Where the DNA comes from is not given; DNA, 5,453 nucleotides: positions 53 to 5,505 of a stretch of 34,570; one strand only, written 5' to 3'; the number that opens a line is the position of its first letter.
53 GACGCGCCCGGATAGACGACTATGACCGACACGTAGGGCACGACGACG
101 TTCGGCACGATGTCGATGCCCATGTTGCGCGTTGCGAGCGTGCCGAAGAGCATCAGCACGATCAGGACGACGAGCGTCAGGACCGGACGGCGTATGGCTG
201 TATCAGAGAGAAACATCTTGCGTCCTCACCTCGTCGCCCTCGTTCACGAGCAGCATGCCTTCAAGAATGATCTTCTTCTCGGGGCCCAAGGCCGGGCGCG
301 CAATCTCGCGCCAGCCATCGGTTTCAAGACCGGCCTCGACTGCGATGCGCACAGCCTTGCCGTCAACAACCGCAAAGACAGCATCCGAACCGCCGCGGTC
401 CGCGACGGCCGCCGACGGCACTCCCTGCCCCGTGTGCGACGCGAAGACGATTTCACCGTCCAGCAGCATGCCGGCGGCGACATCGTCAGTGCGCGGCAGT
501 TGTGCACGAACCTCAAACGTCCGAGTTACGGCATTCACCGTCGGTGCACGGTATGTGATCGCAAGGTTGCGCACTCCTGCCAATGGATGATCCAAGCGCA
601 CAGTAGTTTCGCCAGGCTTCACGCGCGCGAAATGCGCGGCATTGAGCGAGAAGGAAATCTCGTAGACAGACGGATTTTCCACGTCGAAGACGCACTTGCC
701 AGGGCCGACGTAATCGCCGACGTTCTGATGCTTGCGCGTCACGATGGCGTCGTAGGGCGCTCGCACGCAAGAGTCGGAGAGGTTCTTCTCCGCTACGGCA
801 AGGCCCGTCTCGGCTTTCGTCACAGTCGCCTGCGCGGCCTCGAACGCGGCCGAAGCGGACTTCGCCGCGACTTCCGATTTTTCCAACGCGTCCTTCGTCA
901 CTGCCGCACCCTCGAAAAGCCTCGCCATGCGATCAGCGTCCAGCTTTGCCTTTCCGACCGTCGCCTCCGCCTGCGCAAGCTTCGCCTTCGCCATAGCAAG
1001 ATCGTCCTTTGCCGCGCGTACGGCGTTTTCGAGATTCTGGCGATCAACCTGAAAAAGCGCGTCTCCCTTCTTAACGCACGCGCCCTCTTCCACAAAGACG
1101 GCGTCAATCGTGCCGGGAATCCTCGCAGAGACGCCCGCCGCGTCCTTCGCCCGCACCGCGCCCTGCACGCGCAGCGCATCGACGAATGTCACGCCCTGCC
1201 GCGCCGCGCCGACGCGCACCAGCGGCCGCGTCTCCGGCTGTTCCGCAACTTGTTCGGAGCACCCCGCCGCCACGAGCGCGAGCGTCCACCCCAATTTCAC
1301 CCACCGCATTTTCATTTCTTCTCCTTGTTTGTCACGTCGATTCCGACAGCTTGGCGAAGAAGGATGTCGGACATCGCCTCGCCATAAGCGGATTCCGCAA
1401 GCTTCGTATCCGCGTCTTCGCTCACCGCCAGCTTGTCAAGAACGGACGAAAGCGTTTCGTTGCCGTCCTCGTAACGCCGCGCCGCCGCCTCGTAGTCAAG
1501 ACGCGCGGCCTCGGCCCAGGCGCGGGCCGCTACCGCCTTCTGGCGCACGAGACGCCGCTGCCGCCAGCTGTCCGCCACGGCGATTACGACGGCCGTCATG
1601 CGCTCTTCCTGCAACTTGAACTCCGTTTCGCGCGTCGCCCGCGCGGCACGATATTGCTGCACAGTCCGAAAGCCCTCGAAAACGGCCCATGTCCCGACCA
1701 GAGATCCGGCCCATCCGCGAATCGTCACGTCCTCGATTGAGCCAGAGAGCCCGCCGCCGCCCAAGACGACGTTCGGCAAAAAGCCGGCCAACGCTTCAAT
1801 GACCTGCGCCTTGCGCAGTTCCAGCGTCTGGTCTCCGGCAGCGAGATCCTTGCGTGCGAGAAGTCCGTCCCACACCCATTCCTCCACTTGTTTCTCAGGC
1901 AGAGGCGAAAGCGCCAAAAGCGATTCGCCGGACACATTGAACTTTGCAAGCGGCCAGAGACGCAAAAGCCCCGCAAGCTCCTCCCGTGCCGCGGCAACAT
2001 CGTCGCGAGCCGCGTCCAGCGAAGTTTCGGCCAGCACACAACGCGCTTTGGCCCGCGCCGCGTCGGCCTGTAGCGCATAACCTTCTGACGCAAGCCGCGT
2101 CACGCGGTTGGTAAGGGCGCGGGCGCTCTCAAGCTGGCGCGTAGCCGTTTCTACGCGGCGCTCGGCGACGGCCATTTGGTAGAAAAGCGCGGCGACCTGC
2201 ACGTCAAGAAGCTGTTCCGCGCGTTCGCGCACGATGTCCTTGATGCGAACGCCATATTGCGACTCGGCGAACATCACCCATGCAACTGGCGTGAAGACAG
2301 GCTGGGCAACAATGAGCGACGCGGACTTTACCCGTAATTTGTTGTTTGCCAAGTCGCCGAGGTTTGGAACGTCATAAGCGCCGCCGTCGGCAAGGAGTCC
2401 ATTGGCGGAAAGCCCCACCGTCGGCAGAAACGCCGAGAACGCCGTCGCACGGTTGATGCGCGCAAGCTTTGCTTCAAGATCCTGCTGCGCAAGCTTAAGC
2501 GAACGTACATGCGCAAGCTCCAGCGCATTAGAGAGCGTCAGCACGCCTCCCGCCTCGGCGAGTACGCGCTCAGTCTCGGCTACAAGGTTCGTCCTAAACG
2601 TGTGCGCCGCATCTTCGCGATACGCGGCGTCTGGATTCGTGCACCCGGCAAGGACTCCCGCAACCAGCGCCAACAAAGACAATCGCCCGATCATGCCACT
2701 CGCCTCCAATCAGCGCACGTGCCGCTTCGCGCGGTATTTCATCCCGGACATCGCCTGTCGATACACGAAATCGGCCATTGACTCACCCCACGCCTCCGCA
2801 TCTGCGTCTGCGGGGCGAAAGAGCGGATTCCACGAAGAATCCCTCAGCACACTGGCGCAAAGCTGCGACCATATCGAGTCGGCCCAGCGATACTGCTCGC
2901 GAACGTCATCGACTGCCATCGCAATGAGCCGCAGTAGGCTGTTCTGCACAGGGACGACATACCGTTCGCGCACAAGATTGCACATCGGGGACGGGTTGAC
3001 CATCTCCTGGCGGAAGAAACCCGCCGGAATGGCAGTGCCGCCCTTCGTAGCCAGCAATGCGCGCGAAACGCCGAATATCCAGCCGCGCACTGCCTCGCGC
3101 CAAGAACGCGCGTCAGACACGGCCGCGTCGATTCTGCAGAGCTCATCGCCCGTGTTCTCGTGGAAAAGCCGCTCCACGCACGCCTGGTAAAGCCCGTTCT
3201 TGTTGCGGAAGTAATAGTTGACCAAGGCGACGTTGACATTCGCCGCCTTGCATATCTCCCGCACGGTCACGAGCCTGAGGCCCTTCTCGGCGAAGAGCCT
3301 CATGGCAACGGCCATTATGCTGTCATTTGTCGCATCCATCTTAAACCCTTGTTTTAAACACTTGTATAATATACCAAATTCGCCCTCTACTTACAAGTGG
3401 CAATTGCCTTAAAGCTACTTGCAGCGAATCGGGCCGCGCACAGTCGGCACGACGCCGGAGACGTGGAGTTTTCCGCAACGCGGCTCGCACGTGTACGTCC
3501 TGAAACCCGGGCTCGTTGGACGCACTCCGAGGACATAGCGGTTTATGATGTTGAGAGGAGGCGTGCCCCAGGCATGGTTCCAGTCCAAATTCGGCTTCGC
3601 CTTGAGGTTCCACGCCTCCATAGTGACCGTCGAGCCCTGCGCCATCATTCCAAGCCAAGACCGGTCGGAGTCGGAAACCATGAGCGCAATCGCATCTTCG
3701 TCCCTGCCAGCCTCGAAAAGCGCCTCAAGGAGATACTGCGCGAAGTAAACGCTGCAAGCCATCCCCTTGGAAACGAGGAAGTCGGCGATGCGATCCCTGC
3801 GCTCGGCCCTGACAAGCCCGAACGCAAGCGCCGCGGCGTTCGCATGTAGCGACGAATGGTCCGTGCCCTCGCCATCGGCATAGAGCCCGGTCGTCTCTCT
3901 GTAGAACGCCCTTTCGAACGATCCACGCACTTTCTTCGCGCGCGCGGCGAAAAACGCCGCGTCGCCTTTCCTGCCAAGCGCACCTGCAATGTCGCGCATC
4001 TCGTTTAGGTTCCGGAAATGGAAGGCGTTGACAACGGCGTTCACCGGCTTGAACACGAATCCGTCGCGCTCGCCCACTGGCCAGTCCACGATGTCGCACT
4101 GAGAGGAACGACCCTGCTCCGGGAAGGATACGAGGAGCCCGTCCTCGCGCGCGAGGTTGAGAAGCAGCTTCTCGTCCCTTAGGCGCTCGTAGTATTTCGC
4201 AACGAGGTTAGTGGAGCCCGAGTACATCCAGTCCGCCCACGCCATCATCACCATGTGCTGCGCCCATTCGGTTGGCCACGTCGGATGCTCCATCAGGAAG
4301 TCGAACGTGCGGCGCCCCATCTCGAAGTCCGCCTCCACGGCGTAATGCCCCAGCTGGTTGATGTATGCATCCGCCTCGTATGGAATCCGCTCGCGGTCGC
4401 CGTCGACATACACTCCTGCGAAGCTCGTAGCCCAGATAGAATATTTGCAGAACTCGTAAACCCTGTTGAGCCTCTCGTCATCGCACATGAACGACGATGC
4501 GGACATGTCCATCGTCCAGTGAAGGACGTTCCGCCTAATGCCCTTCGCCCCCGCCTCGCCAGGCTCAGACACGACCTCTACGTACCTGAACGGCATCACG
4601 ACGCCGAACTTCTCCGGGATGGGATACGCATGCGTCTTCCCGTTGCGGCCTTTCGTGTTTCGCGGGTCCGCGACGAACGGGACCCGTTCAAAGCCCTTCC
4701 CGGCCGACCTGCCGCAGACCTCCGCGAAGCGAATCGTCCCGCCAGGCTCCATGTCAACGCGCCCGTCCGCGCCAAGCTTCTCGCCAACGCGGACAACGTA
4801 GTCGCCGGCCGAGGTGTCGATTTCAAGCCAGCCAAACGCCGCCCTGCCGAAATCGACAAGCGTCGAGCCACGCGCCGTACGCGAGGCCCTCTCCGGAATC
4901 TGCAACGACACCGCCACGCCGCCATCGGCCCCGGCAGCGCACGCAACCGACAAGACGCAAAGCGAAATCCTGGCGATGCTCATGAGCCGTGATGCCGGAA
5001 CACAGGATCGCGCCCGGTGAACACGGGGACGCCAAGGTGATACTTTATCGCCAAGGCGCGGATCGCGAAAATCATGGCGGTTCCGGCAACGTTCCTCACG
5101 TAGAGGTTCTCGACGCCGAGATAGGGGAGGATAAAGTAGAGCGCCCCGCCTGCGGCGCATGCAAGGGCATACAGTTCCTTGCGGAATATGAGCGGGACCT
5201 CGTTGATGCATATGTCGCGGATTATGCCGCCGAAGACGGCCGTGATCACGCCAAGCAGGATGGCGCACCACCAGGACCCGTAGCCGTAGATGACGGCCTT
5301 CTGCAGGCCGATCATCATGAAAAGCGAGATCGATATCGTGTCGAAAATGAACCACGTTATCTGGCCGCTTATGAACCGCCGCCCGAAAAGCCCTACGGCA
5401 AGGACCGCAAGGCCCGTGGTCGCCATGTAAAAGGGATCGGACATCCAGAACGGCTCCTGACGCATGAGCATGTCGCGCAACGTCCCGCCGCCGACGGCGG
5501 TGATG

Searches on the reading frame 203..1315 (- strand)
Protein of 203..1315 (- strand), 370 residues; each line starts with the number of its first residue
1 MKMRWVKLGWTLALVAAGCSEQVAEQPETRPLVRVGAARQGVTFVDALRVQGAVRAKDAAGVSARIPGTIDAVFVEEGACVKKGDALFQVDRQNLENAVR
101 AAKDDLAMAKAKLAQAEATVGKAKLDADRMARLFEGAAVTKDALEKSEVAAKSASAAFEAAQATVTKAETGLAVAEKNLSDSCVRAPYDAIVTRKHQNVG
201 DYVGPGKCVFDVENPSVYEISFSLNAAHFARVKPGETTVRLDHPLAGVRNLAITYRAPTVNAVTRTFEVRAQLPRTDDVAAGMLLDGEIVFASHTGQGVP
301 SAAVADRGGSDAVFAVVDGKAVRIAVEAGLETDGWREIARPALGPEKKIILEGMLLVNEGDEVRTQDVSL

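Call 12: search_protein_families(library=pfam, proteins=[window:203-1315:-], max_evalue=0.001)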
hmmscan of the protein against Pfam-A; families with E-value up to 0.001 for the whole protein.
window:203-1315:- (370 aa): 3 families
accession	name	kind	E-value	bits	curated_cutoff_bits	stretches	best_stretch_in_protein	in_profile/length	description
PF13437.12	HlyD_3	-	5.8e-15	56.4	22.2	1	184-277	2-97/106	HlyD family secretion protein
PF16576.10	HlyD_D23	-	8.8e-15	55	30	1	47-277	5-205/214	Barrel-sandwich domain of CusB or HlyD membrane-fusion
PF13533.13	Biotin_lipoyl_2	-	8.9e-08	32.2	29.8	1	62-91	3-32/32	Biotin-lipoyl like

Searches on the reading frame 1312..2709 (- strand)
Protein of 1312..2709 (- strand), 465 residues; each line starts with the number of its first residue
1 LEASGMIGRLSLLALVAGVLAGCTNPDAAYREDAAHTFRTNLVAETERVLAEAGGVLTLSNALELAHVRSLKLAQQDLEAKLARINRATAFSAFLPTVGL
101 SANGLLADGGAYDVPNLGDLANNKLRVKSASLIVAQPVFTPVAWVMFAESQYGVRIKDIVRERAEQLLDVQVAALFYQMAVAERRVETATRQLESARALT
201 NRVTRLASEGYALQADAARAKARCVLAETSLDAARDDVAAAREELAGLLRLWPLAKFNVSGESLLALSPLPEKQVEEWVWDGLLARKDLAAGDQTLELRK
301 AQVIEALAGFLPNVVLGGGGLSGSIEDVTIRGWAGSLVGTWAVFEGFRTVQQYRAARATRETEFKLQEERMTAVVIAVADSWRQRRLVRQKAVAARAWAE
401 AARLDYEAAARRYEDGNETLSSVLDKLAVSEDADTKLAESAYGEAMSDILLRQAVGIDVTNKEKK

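Call 12: search_protein_families(library=pfam, proteins=[window:1312-2709:-], max_evalue=0.001)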
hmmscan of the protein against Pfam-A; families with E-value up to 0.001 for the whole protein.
window:1312-2709:- (465 aa): 1 family
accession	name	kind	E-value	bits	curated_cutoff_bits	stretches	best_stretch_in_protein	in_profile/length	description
PF02321.23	OEP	-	2.3e-26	93.2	22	2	59-249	1-186/187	Outer membrane efflux protein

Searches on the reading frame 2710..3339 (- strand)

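Call 12: search_protein_families(library=pfam, proteins=[window:2710-3339:-], max_evalue=0.001)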
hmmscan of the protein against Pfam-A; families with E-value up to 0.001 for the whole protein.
window:2710-3339:- (209 aa): 1 family
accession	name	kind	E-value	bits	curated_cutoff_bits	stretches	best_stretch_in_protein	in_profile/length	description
PF00440.29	TetR_N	-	8.9e-15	54.7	24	1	8-54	1-47/47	Bacterial regulatory proteins, tetR family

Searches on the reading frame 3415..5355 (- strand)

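Call 12: search_protein_families(library=pfam, proteins=[window:3415-5355:-], max_evalue=0.001)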
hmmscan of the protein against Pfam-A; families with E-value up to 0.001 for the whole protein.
window:3415-5355:- (646 aa): 2 families
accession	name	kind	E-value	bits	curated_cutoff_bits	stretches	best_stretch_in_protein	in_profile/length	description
PF17389.8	Bac_rhamnosid6H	-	1.3e-46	159.9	24.5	1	286-606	3-337/339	Bacterial alpha-L-rhamnosidase 6 hairpin glycosidase domain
PF05592.18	Bac_rhamnosid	-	0.00014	22.1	22.2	1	159-267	2-90/102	Bacterial alpha-L-rhamnosidase concanavalin-like domain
